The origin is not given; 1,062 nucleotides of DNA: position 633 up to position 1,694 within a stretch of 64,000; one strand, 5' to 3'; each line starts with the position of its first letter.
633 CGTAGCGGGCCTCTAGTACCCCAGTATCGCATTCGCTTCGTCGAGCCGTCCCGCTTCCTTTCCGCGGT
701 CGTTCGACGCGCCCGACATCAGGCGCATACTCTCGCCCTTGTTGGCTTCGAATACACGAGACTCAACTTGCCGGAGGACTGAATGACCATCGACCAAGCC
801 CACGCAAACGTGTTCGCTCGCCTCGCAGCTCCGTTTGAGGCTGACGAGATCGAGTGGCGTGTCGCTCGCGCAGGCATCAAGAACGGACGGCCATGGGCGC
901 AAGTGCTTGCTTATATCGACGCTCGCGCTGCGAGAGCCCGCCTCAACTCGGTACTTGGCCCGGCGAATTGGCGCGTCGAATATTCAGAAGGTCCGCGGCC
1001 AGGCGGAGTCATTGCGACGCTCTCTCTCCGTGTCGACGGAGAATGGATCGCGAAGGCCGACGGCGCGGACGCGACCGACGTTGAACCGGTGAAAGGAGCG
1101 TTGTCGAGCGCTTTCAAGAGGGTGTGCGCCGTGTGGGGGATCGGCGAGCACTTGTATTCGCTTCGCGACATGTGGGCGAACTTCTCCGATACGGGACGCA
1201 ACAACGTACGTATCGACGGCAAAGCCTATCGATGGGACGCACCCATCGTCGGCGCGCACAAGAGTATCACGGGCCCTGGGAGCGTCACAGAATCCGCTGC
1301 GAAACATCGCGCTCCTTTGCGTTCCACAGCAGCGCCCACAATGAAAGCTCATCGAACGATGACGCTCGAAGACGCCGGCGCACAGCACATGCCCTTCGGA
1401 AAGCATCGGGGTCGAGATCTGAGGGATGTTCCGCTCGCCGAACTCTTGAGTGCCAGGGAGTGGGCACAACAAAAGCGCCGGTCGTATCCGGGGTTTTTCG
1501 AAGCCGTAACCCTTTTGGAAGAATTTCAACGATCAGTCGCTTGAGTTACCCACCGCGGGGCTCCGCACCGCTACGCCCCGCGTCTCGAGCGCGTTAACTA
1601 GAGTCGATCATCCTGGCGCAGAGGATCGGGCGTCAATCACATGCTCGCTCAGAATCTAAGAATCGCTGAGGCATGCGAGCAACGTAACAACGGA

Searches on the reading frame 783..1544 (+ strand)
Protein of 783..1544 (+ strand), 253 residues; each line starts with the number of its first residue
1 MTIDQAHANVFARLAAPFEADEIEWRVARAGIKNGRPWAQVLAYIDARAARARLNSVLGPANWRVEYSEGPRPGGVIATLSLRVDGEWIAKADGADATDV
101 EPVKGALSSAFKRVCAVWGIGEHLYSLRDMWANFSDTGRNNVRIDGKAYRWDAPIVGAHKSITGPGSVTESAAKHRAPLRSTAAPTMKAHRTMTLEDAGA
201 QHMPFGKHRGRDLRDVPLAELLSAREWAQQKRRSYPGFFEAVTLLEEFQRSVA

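Call 4: search_protein_families(library=pfam, proteins=[window:783-1544:+], max_evalue=1)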
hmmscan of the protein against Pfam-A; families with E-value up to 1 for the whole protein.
window:783-1544:+ (253 aa): 3 families
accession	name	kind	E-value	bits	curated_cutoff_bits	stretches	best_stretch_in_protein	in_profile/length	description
PF04098.21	Rad52_Rad22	-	4.5e-09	36.8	20.3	2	9-68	4-55/153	Rad52/22 family double-strand break repair protein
PF12843.12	QSregVF_b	-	0.0032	17.7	22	1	195-221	5-31/66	Putative quorum-sensing-regulated virulence factor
PF10030.15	DUF2272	-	0.0092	16.3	27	1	109-196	5-94/191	Uncharacterized protein conserved in bacteria (DUF2272)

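Call 5: search_protein_families(library=phrogs, proteins=[window:783-1544:+], max_evalue=0.1)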
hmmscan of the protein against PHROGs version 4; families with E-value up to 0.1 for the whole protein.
window:783-1544:+ (253 aa): 3 families
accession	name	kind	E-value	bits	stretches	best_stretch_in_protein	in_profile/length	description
phrog_1097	-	DNA, RNA and nucleotide metabolism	3.5e-46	159.1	1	10-138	3-132/251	Erf-like ssDNA annealing protein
phrog_20575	-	unknown function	5.1e-21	75.4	1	13-98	5-91/91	-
phrog_14970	-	unknown function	7.5e-14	53.5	1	18-138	9-125/230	-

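Call 15: find_encoding_contigs(protein=window:783-1544:+, flank=10000, max_places=6)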
Protein window:783-1544:+ (253 aa): 1 contig read that carries it; 1 place shown.
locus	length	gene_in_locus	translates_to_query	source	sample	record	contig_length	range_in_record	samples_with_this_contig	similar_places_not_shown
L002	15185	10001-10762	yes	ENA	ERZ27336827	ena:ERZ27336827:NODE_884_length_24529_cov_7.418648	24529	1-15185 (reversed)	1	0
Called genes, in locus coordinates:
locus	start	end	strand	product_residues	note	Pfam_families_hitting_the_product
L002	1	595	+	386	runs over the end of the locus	PF13676:TIR_2 (faint), PF18145:SAVED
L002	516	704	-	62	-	-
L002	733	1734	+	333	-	PF18144:SMODS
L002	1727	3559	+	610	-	PF00899:ThiF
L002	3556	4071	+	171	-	PF14464:Prok-JAB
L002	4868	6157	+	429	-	PF13481:AAA_25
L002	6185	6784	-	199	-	PF13392:HNH_3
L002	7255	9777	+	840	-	-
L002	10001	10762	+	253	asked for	PF04098:Rad52_Rad22 (faint)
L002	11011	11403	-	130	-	-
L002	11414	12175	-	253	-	-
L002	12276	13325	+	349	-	PF01555:N6_N4_Mtase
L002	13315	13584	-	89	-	-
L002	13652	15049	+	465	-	-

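Call 37: search_protein_families(library=pfam, proteins=[L002:7255-9777:+, L002:4868-6157:+, L002:11414-12175:-, L002:11011-11403:-, L002:13315-13584:-], max_evalue=1)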
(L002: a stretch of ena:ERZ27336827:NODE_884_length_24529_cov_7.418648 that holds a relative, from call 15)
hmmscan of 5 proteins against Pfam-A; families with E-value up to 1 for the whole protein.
L002:7255-9777:+ (840 aa): 5 families
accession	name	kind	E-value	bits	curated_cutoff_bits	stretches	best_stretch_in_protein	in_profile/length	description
PF13583.11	Reprolysin_4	-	3e-05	24.2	22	1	580-660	79-154/203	Metallo-peptidase family M12B Reprolysin-like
PF13574.12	Reprolysin_2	-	0.0041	17.5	27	1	639-662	123-146/195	Metallo-peptidase family M12B Reprolysin-like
PF13582.12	Reprolysin_3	-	0.008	17.1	22.4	1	591-657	61-122/123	Metallo-peptidase family M12B Reprolysin-like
PF10462.15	Peptidase_M66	-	0.011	15.2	20.6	1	643-694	194-243/306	Peptidase M66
PF13688.12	Reprolysin_5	-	0.053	14.2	27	1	636-661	132-159/196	Metallo-peptidase family M12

L002:4868-6157:+ (429 aa): 2 families
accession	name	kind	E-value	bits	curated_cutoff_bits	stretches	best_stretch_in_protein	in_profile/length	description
PF13481.12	AAA_25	-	1.9e-17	64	27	1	137-293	25-195/195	AAA domain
PF06745.19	ATPase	-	0.0014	18.5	26.6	1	221-326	104-204/231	KaiC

L002:11414-12175:- (253 aa): 0 families

L002:11011-11403:- (130 aa): 0 families

L002:13315-13584:- (89 aa): 0 families

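Call 38: search_protein_families(library=ncbifam, proteins=[L002:7255-9777:+, L002:4868-6157:+, L002:11414-12175:-], max_evalue=1)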
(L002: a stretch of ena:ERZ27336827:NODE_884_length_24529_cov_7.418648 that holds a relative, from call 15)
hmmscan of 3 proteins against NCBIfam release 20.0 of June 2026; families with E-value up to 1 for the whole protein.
L002:7255-9777:+ (840 aa): 1 family
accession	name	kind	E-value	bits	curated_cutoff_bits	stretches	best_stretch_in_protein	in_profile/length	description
TIGR03935.1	fragilysin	equivalog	0.0062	15.5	190.7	1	627-659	327-356/386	fragilysin family metalloproteinase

L002:4868-6157:+ (429 aa): 1 family
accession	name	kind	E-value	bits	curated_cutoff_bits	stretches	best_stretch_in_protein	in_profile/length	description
TIGR00416.1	sms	equivalog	0.00015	20.6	403.05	1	214-310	148-243/454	DNA repair protein RadA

L002:11414-12175:- (253 aa): 0 families

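Call 50: find_homologous_proteins(query=L002:733-1734:+, max_evalue=1e-30)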
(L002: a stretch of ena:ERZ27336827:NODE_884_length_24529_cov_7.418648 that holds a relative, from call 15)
Query L002:733-1734:+ (333 aa): 177 proteins with E <= 1e-30 among 1691 candidates; the best 120 are listed.
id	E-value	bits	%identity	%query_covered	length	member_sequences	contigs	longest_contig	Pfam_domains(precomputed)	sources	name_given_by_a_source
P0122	1.3e-223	759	100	100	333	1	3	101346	PF18144.8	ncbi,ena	-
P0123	3.1e-181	620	81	100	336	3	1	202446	PF18144.8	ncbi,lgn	ncbi:MAG: SMODS domain-containing nucleotidyltransferase [Gemmatimonadaceae bacterium]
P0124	4.9e-164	563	72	100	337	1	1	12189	PF18144.8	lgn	-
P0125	5.7e-162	556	72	100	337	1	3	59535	PF18144.8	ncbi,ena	-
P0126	9.8e-162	556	72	100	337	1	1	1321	PF18144.8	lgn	-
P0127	4.6e-160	550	71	100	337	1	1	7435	PF18144.8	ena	-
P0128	3.8e-159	547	72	100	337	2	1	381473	PF18144.8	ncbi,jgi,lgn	ncbi:MAG TPA: hypothetical protein VGM50_02520 [Gemmatimonadaceae bacterium]|jgi:hypothetical protei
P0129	6.3e-159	546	72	100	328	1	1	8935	PF18144.8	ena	-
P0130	7.9e-159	546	71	100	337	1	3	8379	PF18144.8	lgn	-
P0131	1.6e-158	545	71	100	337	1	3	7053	PF18144.8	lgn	-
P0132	2.2e-158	545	71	100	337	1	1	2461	PF18144.8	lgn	-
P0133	2.8e-157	541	71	100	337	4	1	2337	PF18144.8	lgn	-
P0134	3.5e-156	537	71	100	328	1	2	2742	PF18144.8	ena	-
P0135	2.1e-155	535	70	100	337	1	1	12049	PF18144.8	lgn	-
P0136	2.6e-155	535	71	100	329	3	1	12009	PF18144.8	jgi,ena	-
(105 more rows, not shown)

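Call 51: find_encoding_contigs(protein=P0122, flank=10000, max_places=6)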
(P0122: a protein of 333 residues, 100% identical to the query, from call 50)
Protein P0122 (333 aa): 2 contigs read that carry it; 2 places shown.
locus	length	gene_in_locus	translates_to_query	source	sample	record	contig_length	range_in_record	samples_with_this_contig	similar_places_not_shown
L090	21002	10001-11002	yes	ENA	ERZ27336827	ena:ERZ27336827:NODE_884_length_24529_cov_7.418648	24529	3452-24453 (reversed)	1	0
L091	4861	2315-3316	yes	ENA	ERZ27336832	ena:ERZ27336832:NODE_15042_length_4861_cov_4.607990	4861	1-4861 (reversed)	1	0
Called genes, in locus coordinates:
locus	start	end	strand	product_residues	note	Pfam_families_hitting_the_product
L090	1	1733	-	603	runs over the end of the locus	?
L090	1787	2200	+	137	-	PF00072:Response_reg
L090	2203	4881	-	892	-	PF00069:Pkinase, PF06293:Kdo (faint), PF07714:PK_Tyr_Ser-Thr, PF03109:ABC1, PF13432:TPR_16 (faint), PF13424:TPR_12, PF24885:TPR_NPHP3, PF13424:TPR_12, +6 more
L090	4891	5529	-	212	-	PF07638:Sigma70_ECF, PF08281:Sigma70_r4_2, PF04545:Sigma70_r4 (weak)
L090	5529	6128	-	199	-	-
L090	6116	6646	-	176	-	-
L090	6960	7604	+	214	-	-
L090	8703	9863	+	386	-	PF13676:TIR_2 (faint), PF18145:SAVED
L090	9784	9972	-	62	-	-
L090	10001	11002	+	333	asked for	PF18144:SMODS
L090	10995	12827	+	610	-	PF00899:ThiF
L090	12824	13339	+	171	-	PF14464:Prok-JAB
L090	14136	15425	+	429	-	PF13481:AAA_25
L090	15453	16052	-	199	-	PF13392:HNH_3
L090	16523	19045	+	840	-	-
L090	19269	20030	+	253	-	PF04098:Rad52_Rad22 (faint)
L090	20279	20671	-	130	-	-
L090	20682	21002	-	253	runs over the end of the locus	-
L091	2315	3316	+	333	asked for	PF18144:SMODS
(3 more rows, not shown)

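Call 59: find_encoding_contigs(protein=P0123, flank=10000, max_places=2)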
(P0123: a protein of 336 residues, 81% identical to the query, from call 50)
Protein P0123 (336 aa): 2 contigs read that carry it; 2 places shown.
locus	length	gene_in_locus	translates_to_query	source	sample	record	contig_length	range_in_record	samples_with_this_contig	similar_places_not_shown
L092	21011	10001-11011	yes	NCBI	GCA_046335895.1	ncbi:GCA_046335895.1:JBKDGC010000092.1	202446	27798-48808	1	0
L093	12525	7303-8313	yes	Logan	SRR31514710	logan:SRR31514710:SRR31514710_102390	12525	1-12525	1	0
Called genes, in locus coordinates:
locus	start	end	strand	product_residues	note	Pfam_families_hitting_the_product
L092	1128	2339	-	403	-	-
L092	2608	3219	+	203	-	-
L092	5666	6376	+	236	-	-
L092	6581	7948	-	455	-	PF13657:Couple_hipA, PF07804:HipA_C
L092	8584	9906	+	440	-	PF13676:TIR_2, PF18145:SAVED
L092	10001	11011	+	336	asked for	PF18144:SMODS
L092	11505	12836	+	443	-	PF00899:ThiF, PF03435:Sacchrp_dh_NADP (weak)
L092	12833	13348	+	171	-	PF14464:Prok-JAB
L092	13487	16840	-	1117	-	PF18731:HEPN_Swt1, PF04465:DUF499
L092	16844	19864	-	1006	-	PF06634:DUF1156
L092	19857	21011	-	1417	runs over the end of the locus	PF25794:SACS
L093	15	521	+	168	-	-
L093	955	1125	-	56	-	-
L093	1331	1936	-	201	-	-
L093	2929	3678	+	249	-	-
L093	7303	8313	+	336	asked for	PF18144:SMODS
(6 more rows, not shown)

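Call 60: search_protein_families(library=padloc, proteins=[L090:8703-9863:+, L090:10001-11002:+, L090:10995-12827:+, L090:12824-13339:+, L090:14136-15425:+, L090:15453-16052:-, L090:16523-19045:+, L090:6960-7604:+], max_evalue=0.001)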
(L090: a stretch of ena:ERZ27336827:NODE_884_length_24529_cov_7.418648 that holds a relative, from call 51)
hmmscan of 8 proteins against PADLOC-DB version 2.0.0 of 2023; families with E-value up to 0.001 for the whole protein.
L090:8703-9863:+ (386 aa): 18 families
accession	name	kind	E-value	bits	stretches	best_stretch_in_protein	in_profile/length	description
PDLC02012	SAVED5--SAVED_TIR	-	1.8e-51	173.5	1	4-381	31-392/404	-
PDLC00728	Effector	-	2e-18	64.6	2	152-372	175-399/432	TIR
PDLC02007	SAVED3--SAVED_PDDEXK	-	2.4e-18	64.1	1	164-379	266-482/485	-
PDLC00737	Effector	-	5.8e-17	59.8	1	178-370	298-493/506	Endonuclease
PDLC02005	SAVED3--SAVED_PDDEXK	-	7.2e-17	59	1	177-379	286-481/483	-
PDLC02004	SAVED3--SAVED_PDDEXK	-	8.2e-17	59.4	1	179-369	289-477/490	-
PDLC00741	Effector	-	2e-15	54.2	1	177-379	291-487/489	Endonuclease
PDLC02006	SAVED3--SAVED_PDDEXK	-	1e-14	52.2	1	177-376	269-459/463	-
PDLC00752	Effector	-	1.1e-14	52.1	1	179-370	300-494/508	Endonuclease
PDLC00750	Effector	-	2.8e-14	50.8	1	180-379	272-463/465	Endonuclease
PDLC00748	Effector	-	5.3e-13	46.4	1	160-378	261-472/473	Endonuclease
PDLC00744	Effector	-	3.8e-12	43.9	1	162-379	268-493/495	Endonuclease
PDLC00727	Effector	-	6.3e-11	39.4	1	3-371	191-565/590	TIR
PDLC02013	SAVED5--SAVED_TIR_JAB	-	1.1e-08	32.1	1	3-373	190-561/584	-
PDLC02018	Effector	-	3.4e-05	20.7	1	257-378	88-200/498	SAVED_peptidaseM48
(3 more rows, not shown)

L090:10001-11002:+ (333 aa): 37 families (the best 25 are shown)
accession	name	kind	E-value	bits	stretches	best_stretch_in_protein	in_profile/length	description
PDLC00822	Cyclase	-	5e-76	254.5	2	132-315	181-357/375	oligonucleotide-cyclase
PDLC00773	Cyclase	-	4.9e-73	244.6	1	5-305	4-299/334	oligonucleotide-cyclase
PDLC00810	Cyclase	-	2.9e-50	169.6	1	1-298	1-294/335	oligonucleotide-cyclase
PDLC00823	Cyclase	-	8.2e-41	138.5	1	3-301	4-282/285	oligonucleotide-cyclase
PDLC00809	Cyclase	-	8.4e-36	122.1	1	2-301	2-293/295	oligonucleotide-cyclase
PDLC00798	Cyclase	-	2.5e-27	94.2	1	5-302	4-297/344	oligonucleotide-cyclase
PDLC00793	Cyclase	-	2.5e-25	87.5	1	4-302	3-299/462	oligonucleotide-cyclase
PDLC00787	Cyclase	-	1.7e-23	81.5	1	6-307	5-307/333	oligonucleotide-cyclase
PDLC00820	Cyclase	-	6.8e-21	72.9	1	8-306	7-281/324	oligonucleotide-cyclase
PDLC00815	Cyclase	-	9.6e-21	72.3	1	7-159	15-173/393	oligonucleotide-cyclase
PDLC00780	Cyclase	-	3.4e-20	70.5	1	4-162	9-184/388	oligonucleotide-cyclase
PDLC00818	Cyclase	-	5.6e-20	70.1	2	121-330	135-320/322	oligonucleotide-cyclase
PDLC00816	Cyclase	-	9.2e-20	68.9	1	13-158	23-175/542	oligonucleotide-cyclase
PDLC00776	Cyclase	-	1.2e-19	68.7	1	3-301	4-284/287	oligonucleotide-cyclase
PDLC00774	Cyclase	-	2.4e-16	57.8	1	1-309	1-294/316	oligonucleotide-cyclase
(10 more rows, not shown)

L090:10995-12827:+ (610 aa): 32 families (the best 25 are shown)
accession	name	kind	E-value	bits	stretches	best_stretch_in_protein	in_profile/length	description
PDLC00844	E1-E2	-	5.9e-49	165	2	326-550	249-466/489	E1-E2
PDLC00847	E1-E2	-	3.1e-47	159.2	2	328-546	261-480/523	E1-E2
PDLC00836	E1-E2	-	3.7e-32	109.7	1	330-552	317-545/602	E1-E2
PDLC00855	E1-E2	-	9.3e-28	95.6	1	326-551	276-511/579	E1-E2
PDLC00856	E1-E2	-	1.3e-25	87.9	1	350-470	319-442/573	E1-E2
PDLC00853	E1-E2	-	6.3e-25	86.1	1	321-540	278-500/546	E1-E2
PDLC00832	E1-E2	-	1.2e-24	84.5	1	338-486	323-474/588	E1-E2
PDLC00837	E1-E2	-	1.4e-24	84.8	1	334-475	307-453/593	E1-E2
PDLC00848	E1-E2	-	6.8e-24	82.1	1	337-461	359-484/607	E1-E2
PDLC00829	E1-E2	-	9.2e-24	82.3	1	349-546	167-366/426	E1-E2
PDLC00840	E1-E2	-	4.9e-21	73.3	1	351-551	211-416/458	E1-E2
PDLC00854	E1-E2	-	1.3e-20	71.8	1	320-465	326-477/605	E1-E2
PDLC00839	E1-E2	-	1.6e-20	70.9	1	341-475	359-494/602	E1-E2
PDLC00828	E1-E2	-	2.5e-20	71.1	1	350-518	172-343/431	E1-E2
PDLC00842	E1-E2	-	6.9e-20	69.2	1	327-552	279-511/549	E1-E2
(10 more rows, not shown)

L090:12824-13339:+ (171 aa): 25 families
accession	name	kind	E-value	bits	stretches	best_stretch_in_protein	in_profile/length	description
PDLC00890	JAB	-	1.8e-23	80.8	1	16-159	5-149/157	JAB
PDLC00896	JAB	-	1.3e-20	71.7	1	17-149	7-141/159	JAB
PDLC00895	JAB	-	1.3e-19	68.5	1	18-157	6-143/162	JAB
PDLC00902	JAB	-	2.4e-16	57.8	1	18-141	11-133/159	JAB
PDLC00889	JAB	-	3.2e-16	57.3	1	20-142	18-139/168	JAB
PDLC00887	JAB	-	4.3e-16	57.3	1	19-142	12-135/160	JAB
PDLC00827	E1-E2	-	1.7e-14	51.2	1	19-158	561-701/711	E1-E2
PDLC00894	JAB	-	8.5e-14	49.9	1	18-127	10-120/158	JAB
PDLC00891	JAB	-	1.6e-13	48.4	1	17-154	7-142/159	JAB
PDLC00727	Effector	-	3e-13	47.1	1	20-129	5-114/590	TIR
PDLC00901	JAB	-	4.7e-13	47.3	1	21-149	16-145/163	JAB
PDLC00898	JAB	-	5.1e-13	46.9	1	12-144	8-138/162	JAB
PDLC00904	JAB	-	1e-12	46.3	1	20-155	4-135/170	JAB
PDLC00835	E1-E2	-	1.2e-12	45.1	1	16-158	611-753/778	E1-E2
PDLC02013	SAVED5--SAVED_TIR_JAB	-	3.6e-11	40.3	1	17-141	2-121/584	-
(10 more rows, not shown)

L090:14136-15425:+ (429 aa): 0 families

L090:15453-16052:- (199 aa): 0 families

L090:16523-19045:+ (840 aa): 0 families

L090:6960-7604:+ (214 aa): 0 families

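Call 69: search_protein_families(library=phrogs, proteins=[L090:14136-15425:+, L090:15453-16052:-, L090:16523-19045:+, L090:6960-7604:+], max_evalue=0.01)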
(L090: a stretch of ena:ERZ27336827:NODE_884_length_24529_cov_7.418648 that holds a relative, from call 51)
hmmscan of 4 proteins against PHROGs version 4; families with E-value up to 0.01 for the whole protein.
L090:14136-15425:+ (429 aa): 10 families
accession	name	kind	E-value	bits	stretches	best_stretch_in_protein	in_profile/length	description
phrog_3123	-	unknown function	2.8e-08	33.8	1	209-297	429-514/583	-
phrog_906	-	DNA, RNA and nucleotide metabolism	1e-07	32.1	1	137-337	519-723/872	DNA polymerase/primase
phrog_239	-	DNA, RNA and nucleotide metabolism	1.1e-06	28.9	1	210-312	441-555/801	DNA primase/helicase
phrog_243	-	DNA, RNA and nucleotide metabolism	3.8e-06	27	1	233-302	139-205/273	DnaB-like replicative helicase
phrog_1284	-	unknown function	6.6e-06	26.7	1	138-354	28-268/306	-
phrog_6012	-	DNA, RNA and nucleotide metabolism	7.7e-05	23.1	1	144-296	147-301/447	DNA helicase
phrog_6357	-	unknown function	0.0003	21.2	0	235-317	119-194/321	-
phrog_2850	-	unknown function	0.0012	18.9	1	236-311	259-332/465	-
phrog_142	-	moron, auxiliary metabolic gene and host takeover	0.0028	18.8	1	352-407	8-64/116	Ren-like exclusion protein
phrog_2597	-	DNA, RNA and nucleotide metabolism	0.0051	16.4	1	130-291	352-517/747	DNA primase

L090:15453-16052:- (199 aa): 11 families
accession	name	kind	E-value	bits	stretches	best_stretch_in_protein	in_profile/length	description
phrog_99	-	DNA, RNA and nucleotide metabolism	2.2e-31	110.9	1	30-157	145-277/383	HNH endonuclease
phrog_4578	-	DNA, RNA and nucleotide metabolism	1.5e-15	58.2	1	35-149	6-125/130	HNH endonuclease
phrog_3593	-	DNA, RNA and nucleotide metabolism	6.7e-09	36.7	1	54-137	107-194/210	HNH endonuclease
phrog_374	-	DNA, RNA and nucleotide metabolism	1.6e-08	34.8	1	66-150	327-417/617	HNH endonuclease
phrog_959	-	DNA, RNA and nucleotide metabolism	1.7e-05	25.6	1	31-95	40-114/138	HNH endonuclease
phrog_59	-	DNA, RNA and nucleotide metabolism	8.5e-05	23.1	1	28-111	172-246/423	HNH endonuclease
phrog_36769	-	unknown function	0.00016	22.1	1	45-151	242-360/367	-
phrog_953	-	DNA, RNA and nucleotide metabolism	0.00044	20.7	1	88-146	306-368/420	HNH endonuclease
phrog_7545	-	DNA, RNA and nucleotide metabolism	0.0015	19.8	1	45-90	91-136/160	HNH endonuclease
phrog_24751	-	DNA, RNA and nucleotide metabolism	0.0022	19.2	1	107-140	22-56/65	HNH endonuclease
phrog_1492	-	DNA, RNA and nucleotide metabolism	0.0037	17.4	1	55-95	127-167/414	HNH endonuclease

L090:16523-19045:+ (840 aa): 0 families

L090:6960-7604:+ (214 aa): 0 families
